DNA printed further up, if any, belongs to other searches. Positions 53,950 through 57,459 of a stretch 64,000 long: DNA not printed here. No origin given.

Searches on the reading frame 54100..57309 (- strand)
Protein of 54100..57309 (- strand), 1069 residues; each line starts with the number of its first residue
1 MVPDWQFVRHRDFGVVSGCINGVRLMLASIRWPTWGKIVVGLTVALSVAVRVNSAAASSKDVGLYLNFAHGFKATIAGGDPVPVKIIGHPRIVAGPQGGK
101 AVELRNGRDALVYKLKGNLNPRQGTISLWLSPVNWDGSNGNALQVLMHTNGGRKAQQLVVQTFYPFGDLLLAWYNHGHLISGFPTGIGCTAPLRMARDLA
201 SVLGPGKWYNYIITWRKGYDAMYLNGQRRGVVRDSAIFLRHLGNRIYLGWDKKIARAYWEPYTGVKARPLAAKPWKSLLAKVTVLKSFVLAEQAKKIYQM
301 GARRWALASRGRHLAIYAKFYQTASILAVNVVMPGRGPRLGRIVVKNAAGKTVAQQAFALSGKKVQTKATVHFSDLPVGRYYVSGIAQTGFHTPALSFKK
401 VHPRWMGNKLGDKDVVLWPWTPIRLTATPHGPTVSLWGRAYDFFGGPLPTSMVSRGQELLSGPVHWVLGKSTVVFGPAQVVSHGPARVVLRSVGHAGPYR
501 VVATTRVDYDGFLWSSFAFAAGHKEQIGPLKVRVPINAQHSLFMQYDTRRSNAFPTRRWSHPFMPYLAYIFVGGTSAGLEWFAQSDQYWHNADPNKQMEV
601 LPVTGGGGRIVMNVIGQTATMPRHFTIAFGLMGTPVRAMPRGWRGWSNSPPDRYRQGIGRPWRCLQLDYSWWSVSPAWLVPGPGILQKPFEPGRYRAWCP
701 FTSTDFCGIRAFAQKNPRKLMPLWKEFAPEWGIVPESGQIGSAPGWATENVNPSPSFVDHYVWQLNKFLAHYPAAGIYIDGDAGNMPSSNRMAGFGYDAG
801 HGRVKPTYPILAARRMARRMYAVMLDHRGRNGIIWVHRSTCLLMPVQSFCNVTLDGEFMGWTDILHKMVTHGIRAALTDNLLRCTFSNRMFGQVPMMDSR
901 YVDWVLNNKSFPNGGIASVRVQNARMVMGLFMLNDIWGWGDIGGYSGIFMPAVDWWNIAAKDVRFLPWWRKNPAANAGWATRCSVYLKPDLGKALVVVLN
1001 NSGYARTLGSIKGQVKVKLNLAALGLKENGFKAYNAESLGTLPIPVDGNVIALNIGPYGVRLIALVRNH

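Call 12: search_protein_families(library=pfam, proteins=[window:54100-57309:-], max_evalue=0.01)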
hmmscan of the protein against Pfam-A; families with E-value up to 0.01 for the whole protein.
window:54100-57309:- (1069 aa): 2 families
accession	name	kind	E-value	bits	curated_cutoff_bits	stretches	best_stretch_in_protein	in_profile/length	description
PF19543.5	GH123_N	-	0.0022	16.4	22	1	404-591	325-525/969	Glycoside hydrolase 123, N-terminal domain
PF13385.13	Laminin_G_3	-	0.0029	18.2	27.6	1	117-253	12-126/151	Concanavalin A-like lectin/glucanases superfamily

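Call 67: search_solved_structures(query=window:54100-57309:-, max_evalue=1)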
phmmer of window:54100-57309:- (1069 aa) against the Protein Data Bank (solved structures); distinct sequences matched with E-value up to 1: 1.
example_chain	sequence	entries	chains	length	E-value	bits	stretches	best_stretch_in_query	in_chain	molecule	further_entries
7jil_L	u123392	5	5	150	0.87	10.3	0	1000-1054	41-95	50S ribosomal protein L15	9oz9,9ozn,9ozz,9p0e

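Call 77: search_protein_families(library=ncbifam, proteins=[window:54100-57309:-], max_evalue=0.01)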
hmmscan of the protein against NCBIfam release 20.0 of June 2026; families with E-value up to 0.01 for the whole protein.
window:54100-57309:- (1069 aa): 0 families
